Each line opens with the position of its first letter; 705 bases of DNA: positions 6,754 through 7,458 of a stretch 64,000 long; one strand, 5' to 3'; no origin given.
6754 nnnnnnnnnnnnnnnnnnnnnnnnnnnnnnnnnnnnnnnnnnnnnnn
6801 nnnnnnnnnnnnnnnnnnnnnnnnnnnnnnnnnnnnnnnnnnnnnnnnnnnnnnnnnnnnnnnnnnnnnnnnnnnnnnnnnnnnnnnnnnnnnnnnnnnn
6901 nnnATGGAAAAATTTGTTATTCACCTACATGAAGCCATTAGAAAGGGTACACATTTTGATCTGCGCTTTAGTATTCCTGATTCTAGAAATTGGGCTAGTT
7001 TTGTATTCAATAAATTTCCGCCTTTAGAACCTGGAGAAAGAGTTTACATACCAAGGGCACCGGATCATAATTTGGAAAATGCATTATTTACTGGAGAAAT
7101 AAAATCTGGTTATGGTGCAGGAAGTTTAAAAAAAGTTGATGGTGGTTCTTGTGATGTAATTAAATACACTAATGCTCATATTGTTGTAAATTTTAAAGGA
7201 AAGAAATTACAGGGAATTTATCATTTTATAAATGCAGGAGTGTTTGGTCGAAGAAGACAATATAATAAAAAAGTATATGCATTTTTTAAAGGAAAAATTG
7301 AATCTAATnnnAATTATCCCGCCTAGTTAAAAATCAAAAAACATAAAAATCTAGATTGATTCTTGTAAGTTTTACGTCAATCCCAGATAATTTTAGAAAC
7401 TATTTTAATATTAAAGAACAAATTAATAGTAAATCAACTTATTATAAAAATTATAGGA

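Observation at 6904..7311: Standalone LigD-type 3'-phosphoesterase domain encoded directly upstream of the RNR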

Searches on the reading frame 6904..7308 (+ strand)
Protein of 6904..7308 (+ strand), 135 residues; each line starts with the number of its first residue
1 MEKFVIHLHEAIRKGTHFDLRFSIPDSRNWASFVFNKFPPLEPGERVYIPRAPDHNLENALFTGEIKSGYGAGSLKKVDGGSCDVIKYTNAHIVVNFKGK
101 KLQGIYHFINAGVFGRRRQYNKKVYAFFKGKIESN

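Call 3: search_protein_families(library=pfam, proteins=[window:6904-7308:+], max_evalue=1)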
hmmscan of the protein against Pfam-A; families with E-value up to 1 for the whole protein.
window:6904-7308:+ (135 aa): 1 family
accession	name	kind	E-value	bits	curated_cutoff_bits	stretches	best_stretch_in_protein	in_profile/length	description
PF13298.12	LigD_N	-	5.7e-12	46.2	31.1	1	8-109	2-106/107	DNA Ligase D 3'-phosphoesterase domain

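Call 4: search_solved_structures(query=window:6904-7308:+, max_evalue=10, show_alignments=3)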
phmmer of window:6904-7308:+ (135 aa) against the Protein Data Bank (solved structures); distinct sequences matched with E-value up to 10: 12.
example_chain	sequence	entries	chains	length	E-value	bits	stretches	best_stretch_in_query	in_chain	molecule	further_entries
3p43_A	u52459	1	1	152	2.2e-12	50.4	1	4-115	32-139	Putative uncharacterized protein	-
3p4h_A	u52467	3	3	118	5.8e-08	36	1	1-111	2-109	ATP-dependent DNA ligase, N-terminal domain protein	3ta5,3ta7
3n9b_A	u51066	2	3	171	1.9e-06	31.1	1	4-120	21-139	Probable ATP-dependent DNA ligase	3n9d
2lj6_A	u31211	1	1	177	2.1e-06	31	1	4-120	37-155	Probable ATP-dependent DNA ligase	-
5dmp_A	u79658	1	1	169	0.00012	25.3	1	4-117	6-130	Uncharacterized protein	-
2rht_A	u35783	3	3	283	0.051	16.8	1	3-99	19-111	2-hydroxy-6-oxo-6-phenylhexa-2,4-dienoate hydrolase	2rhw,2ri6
3v1k_A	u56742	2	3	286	0.052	16.8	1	3-99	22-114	2-hydroxy-6-oxo-6-phenylhexa-2,4-dienoate hydrolase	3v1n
2og1_A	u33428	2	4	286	0.052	16.8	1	3-99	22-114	2-hydroxy-6-oxo-6-phenylhexa-2,4-dienoate hydrolase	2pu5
3v1l_A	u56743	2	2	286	0.052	16.8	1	3-99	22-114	2-hydroxy-6-oxo-6-phenylhexa-2,4-dienoate hydrolase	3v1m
2puh_A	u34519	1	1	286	0.052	16.8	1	3-99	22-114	2-hydroxy-6-oxo-6-phenylhexa-2,4-dienoate hydrolase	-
2pu7_A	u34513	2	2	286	0.052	16.8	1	3-99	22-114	2-hydroxy-6-oxo-6-phenylhexa-2,4-dienoate hydrolase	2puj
6iew_A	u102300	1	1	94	0.89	12.8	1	41-86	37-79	Fusion protein of Nuclear RNA export factor 2 and Protein panoramix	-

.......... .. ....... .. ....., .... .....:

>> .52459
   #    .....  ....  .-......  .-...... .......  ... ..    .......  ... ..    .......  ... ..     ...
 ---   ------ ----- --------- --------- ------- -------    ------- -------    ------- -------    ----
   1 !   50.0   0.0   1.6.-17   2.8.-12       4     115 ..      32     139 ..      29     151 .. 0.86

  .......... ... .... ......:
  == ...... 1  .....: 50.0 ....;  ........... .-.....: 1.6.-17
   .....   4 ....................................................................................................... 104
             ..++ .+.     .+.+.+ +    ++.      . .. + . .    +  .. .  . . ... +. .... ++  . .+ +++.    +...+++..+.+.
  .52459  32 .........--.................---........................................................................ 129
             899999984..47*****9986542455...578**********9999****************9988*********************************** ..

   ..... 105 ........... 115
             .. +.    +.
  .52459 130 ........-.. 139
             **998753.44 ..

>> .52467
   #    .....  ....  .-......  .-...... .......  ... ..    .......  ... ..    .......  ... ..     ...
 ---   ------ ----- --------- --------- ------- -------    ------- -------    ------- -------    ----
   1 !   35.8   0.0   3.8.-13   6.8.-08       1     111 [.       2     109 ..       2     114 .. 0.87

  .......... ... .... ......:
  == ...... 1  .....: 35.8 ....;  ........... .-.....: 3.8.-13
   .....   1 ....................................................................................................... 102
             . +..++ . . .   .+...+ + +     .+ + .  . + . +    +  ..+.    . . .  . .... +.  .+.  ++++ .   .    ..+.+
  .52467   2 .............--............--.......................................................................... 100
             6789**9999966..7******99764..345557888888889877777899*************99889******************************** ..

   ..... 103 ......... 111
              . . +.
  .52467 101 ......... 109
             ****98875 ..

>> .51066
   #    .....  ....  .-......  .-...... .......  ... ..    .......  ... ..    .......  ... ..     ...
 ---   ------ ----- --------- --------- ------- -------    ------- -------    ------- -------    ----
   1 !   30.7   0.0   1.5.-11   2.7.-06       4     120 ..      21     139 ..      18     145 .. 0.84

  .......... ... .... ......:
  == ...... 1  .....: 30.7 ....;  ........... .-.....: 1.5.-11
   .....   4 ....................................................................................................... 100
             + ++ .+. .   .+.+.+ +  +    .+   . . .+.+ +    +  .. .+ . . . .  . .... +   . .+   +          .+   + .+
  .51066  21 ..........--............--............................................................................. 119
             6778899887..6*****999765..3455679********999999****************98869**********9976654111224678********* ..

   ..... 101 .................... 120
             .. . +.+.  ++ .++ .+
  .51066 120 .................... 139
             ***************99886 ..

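Call 6: search_dna_similar(query=window:6904-7308:+, collection=phages, mode=protein, max_evalue=0.001, max_rows=40)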
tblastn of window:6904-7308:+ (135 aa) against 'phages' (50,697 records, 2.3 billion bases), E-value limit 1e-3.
No match.

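Call 7: find_homologous_proteins(query=window:6904-7308:+, max_evalue=0.001)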
Query window:6904-7308:+ (135 aa): 39 proteins with E <= 0.001 among 47 candidates.
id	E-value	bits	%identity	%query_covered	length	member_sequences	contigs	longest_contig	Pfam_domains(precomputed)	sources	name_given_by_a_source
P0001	2.3e-87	308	100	100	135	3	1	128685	PF13298.13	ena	-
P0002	3.7e-65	236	79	99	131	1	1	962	PF13298.13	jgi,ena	-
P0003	4.2e-64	233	75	99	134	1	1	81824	PF13298.13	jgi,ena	-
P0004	5.6e-62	226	71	99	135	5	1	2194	PF13298.13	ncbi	-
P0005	5.4e-61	223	71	100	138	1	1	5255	PF13298.13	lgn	-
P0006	1.7e-60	221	69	99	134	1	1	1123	PF13298.13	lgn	-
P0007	5.9e-60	219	68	98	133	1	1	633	PF13298.13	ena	-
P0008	8.5e-60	219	71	97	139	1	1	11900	PF13298.13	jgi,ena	-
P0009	1.8e-59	218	71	99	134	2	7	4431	PF13298.13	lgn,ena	-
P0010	2.6e-59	217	70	99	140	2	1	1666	PF13298.13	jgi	jgi:bifunctional non-homologous end joining protein LigD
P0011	1.0e-57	212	67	99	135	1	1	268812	PF13298.13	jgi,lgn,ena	-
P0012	4.4e-57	210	65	99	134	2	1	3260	PF13298.13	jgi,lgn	jgi:bifunctional non-homologous end joining protein LigD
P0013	2.1e-56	208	67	98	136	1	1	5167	PF13298.13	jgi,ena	-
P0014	2.3e-55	204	66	99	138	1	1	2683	PF13298.13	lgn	-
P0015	3.0e-55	204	61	99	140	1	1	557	PF13298.13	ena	-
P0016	3.9e-55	204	66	96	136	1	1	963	PF13298.13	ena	-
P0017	1.0e-54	202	66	97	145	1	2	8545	PF13298.13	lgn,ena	-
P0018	2.4e-54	201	67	97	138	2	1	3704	PF13298.13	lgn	-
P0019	6.2e-54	200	63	98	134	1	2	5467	PF13298.13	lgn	-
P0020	2.5e-53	198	63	100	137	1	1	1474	PF13298.13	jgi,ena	-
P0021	1.5e-52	195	64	99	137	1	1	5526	PF13298.13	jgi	-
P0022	6.3e-52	193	60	98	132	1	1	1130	PF13298.13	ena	-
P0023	2.3e-51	191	67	98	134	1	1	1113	PF13298.13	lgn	-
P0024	2.7e-51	191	65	96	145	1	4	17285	PF13298.13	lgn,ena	-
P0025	5.9e-51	190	62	99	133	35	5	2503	PF13298.13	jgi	jgi:bifunctional non-homologous end joining protein LigD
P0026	7.2e-51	190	64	97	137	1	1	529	PF13298.13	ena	-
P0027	1.2e-50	189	64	98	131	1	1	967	PF13298.13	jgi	jgi:hypothetical protein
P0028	2.4e-50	188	66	97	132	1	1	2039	PF13298.13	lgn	-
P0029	6.6e-50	187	60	99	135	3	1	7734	PF13298.13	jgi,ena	-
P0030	9.1e-50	186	61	97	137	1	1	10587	PF13298.13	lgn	-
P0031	9.2e-49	183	71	84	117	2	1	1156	PF13298.13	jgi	jgi:hypothetical protein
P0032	1.3e-48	182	58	99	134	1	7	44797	PF13298.13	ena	-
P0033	2.1e-48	182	65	96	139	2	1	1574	PF13298.13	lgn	-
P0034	1.7e-43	166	63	86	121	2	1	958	PF13298.13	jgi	-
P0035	1.4e-37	147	52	99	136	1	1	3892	PF13298.13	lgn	-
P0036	2.4e-34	136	51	98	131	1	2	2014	PF13298.13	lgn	-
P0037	2.4e-33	133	50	96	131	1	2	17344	PF13298.13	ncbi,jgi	-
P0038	2.4e-32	130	48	96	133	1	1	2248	PF13298.13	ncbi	-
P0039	3.1e-28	116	45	96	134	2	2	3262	PF13298.13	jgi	-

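Call 8: search_protein_families(library=phrogs, proteins=[window:6904-7308:+], max_evalue=0.001)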
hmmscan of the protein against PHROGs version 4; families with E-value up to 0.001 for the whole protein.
window:6904-7308:+ (135 aa): 0 families

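Call 9: find_encoding_contigs(protein=P0011, flank=10000, max_places=3)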
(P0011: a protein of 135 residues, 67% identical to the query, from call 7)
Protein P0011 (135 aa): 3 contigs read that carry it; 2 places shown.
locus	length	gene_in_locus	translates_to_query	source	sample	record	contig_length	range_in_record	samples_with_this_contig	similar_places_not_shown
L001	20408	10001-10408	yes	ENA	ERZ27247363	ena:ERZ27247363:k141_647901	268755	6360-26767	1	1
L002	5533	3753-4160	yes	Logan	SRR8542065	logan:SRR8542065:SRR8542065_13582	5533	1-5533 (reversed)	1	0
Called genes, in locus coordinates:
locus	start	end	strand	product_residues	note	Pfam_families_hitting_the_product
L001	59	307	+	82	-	-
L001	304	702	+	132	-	-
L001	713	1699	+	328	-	PF03215:Rad17, PF05496:RuvB_N (faint), PF13177:DNA_pol3_delta2 (faint), PF13173:AAA_14 (faint), PF00004:AAA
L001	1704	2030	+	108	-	PF00684:DnaJ_CXXCXGXG (weak)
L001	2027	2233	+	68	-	-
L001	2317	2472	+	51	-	-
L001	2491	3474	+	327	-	-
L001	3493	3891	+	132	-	-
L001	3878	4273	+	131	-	-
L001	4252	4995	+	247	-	-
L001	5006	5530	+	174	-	PF21448:DNMK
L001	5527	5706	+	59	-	-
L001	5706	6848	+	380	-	PF02739:5_3_exonuc_N (faint), PF01367:5_3_exonuc (weak)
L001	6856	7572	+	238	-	PF26809:Phage_T4_gp13 (weak)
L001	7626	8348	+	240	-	PF02511:Thy1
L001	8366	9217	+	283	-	PF03721:UDPG_MGDP_dh_N, PF00984:UDPG_MGDP_dh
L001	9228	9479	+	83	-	-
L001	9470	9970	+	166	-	-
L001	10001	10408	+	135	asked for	PF13298:LigD_N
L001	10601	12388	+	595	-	PF00317:Ribonuc_red_lgN, PF02867:Ribonuc_red_lgC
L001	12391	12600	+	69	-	-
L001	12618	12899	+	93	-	-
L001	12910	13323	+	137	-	-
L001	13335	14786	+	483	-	PF00154:RecA_N, PF06745:ATPase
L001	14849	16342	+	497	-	PF00702:Hydrolase, PF08645:PNK3P, PF13419:HAD_2, PF13242:Hydrolase_like, PF21570:ArgZ-like_C_2nd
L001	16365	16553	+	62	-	-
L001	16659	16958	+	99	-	PF13083:KH_KhpA-B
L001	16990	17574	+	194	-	-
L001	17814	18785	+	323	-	PF12705:PDDEXK_1 (faint)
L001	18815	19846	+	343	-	-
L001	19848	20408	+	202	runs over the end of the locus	-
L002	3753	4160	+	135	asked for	PF13298:LigD_N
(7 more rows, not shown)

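Call 10: find_encoding_contigs(protein=P0003, flank=10000, max_places=3)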
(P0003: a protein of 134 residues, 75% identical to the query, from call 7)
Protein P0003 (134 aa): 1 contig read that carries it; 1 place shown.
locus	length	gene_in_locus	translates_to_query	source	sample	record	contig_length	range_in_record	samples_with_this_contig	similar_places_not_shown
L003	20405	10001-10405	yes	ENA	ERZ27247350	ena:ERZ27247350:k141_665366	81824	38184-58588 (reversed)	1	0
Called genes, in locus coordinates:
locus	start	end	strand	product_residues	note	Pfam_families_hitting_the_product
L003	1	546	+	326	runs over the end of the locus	-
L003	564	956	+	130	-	-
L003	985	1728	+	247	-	-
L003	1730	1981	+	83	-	-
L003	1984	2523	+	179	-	PF21448:DNMK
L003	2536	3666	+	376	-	PF02739:5_3_exonuc_N (weak)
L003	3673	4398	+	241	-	-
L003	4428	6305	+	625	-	PF00176:SNF2-rel_dom, PF00270:DEAD (weak), PF04851:ResIII, PF00271:Helicase_C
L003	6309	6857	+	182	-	-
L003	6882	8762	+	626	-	PF03721:UDPG_MGDP_dh_N, PF00984:UDPG_MGDP_dh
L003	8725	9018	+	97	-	-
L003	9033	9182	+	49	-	-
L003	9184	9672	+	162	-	PF02075:RuvC (weak)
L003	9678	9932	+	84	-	-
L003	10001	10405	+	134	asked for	PF13298:LigD_N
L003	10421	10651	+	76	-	PF23297:ACP_SdgA_C, PF00550:PP-binding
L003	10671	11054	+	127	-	-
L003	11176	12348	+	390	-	PF22126:C2c1_RuvC-like (faint), PF07282:Cas12f1-like_TNB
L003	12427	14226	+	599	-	PF00317:Ribonuc_red_lgN, PF02867:Ribonuc_red_lgC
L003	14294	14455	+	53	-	-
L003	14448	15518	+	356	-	-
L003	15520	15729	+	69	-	-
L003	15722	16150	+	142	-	-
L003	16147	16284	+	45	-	-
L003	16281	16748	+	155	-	-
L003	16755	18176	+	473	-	PF00154:RecA_N, PF06745:ATPase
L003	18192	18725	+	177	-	PF08645:PNK3P, PF00702:Hydrolase, PF13419:HAD_2, PF13242:Hydrolase_like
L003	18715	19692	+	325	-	PF01916:DS (weak), PF21570:ArgZ-like_C_2nd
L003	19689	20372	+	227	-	PF06508:QueC (faint)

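Call 11: find_encoding_contigs(protein=P0001, flank=10000, max_places=3)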
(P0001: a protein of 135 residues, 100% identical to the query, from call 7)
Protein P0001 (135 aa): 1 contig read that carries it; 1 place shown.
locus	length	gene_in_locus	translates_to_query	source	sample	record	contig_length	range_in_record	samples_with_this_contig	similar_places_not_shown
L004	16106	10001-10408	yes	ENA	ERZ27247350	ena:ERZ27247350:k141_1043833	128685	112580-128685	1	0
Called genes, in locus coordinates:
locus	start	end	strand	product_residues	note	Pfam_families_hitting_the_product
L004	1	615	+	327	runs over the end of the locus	PF03215:Rad17 (faint), PF13177:DNA_pol3_delta2 (faint), PF00004:AAA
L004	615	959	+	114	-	PF00684:DnaJ_CXXCXGXG (faint), PF15777:Anti-TRAP (faint), PF17302:DUF5351 (faint)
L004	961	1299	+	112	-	PF00684:DnaJ_CXXCXGXG (faint)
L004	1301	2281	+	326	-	-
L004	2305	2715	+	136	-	-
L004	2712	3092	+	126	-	-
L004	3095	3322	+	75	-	-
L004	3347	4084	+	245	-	-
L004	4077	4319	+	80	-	-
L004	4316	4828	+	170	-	PF13238:AAA_18 (faint), PF21448:DNMK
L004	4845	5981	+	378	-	PF02739:5_3_exonuc_N (weak), PF01367:5_3_exonuc (weak)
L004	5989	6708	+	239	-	PF26809:Phage_T4_gp13 (faint)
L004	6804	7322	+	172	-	-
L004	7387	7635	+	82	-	-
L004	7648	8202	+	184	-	-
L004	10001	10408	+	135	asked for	PF13298:LigD_N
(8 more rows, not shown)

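Call 15: search_solved_structures(query=A1, max_evalue=0.01, show_alignments=5)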
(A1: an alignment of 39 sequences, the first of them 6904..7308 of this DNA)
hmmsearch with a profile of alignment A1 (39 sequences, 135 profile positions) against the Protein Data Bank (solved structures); distinct sequences matched with E-value up to 0.01: 5.
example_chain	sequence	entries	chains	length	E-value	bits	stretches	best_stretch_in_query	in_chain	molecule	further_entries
3p43_A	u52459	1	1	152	1.3e-22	83.6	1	4-130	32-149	Putative uncharacterized protein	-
3p4h_A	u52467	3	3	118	1.1e-19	74.1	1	1-114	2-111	ATP-dependent DNA ligase, N-terminal domain protein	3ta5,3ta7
5dmp_A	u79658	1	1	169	5.3e-13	52.4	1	4-132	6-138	Uncharacterized protein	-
3n9b_A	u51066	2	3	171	5.6e-12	49.1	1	3-120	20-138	Probable ATP-dependent DNA ligase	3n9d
2lj6_A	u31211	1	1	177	6.2e-12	48.9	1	3-120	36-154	Probable ATP-dependent DNA ligase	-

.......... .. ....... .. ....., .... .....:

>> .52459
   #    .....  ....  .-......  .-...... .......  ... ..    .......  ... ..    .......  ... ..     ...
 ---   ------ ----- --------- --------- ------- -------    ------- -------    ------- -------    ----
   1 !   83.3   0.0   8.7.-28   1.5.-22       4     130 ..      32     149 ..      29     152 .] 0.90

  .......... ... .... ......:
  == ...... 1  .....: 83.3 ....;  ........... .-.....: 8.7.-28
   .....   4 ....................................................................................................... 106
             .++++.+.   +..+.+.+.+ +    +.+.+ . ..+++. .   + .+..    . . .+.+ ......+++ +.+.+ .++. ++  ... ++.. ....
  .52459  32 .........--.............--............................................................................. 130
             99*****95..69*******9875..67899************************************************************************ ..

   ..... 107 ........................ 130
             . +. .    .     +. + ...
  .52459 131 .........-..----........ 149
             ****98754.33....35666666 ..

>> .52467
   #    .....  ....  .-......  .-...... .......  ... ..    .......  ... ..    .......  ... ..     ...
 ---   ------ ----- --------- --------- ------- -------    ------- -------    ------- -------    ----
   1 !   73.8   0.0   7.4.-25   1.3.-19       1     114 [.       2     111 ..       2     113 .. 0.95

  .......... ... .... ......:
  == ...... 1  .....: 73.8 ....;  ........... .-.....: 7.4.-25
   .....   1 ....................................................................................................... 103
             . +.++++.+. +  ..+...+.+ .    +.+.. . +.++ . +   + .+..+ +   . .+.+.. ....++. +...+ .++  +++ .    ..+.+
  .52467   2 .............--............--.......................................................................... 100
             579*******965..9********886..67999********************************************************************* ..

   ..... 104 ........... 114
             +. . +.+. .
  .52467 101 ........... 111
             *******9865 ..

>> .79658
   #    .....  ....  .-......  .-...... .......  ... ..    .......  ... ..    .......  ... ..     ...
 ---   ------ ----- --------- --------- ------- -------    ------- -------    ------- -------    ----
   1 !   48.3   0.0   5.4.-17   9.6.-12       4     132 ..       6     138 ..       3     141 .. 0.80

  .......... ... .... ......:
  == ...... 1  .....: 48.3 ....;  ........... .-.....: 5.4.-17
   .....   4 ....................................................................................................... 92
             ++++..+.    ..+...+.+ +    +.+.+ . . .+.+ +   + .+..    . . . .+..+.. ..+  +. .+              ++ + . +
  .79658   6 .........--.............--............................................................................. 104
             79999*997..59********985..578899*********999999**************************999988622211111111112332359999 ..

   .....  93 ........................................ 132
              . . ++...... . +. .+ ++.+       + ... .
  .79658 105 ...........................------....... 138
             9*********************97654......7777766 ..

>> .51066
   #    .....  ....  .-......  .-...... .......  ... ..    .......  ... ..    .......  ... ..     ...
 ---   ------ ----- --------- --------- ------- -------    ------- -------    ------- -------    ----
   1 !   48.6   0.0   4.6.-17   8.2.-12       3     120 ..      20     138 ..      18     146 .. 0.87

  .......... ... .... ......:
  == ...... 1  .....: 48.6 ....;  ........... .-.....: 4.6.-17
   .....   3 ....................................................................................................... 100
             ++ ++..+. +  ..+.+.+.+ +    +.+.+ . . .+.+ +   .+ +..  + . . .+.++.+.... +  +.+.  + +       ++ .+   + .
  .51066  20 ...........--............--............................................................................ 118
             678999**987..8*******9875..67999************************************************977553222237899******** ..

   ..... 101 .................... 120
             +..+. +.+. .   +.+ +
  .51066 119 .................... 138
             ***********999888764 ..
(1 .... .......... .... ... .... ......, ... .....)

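Call 25: predict_structure(alignment_id=A1)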
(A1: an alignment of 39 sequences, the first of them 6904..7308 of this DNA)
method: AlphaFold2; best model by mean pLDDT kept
length: 135 residues; sequences in the alignment: 39
mean_pLDDT: 91.7   pTM: 0.85
mean pLDDT of the five models: 91.7, 91.6, 91.2, 90.9, 90.2
residues with pLDDT >= 90: 109; 70-90: 14; 50-70: 11; < 50: 1
segments of 3 or more residues with pLDDT < 50: none
pLDDT, mean of each block of 10 residues (from residue 1): 94 94 96 97 94 95 92 95 96 97 97 72 89 64
secondary structure, 60 per line:
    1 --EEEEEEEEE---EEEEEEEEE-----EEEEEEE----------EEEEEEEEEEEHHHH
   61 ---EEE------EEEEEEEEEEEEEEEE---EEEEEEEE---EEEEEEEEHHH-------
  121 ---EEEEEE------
elements in order: E3-11 E15-23 E29-35 E46-56 H57-60 E64-66 E73-88 E92-99 E103-110 E124-129

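Call 27: search_protein_representatives(alignment_id=A1)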
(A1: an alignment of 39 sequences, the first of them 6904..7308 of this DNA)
Query: 39 sequences, 135 profile positions. Proteins with E-value up to 0.001 (for the whole library): 3945; up to 1e-10: 559; up to 1e-30: 35. The best 150 are listed.
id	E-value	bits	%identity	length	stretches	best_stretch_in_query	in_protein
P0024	4.1e-61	221.2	-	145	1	2-133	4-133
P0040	1.9e-55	202.8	-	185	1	2-133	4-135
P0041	2.3e-54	199.3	-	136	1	3-134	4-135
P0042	8.3e-54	197.5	-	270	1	1-133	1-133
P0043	2.9e-53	195.7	-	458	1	2-133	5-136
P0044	2.1e-48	180.0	-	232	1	2-134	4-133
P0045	6.1e-48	178.5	-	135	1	1-133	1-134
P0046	1.1e-46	174.4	-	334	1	3-132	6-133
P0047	1.4e-46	174.1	-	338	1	2-133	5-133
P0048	2.1e-46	173.5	-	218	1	2-134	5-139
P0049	2.3e-46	173.4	-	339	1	2-133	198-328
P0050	3.4e-46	172.9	-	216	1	1-133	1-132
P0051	1.0e-45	171.3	-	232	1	2-133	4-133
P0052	6.6e-45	168.7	-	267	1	1-133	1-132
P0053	6.8e-45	168.6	-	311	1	2-133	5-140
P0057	3.0e-42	160.1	-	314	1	2-133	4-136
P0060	1.3e-40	154.8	-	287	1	2-132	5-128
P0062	1.7e-39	151.2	-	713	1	2-132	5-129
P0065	7.8e-39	149.0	-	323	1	2-134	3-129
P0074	2.6e-30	121.5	-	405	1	43-133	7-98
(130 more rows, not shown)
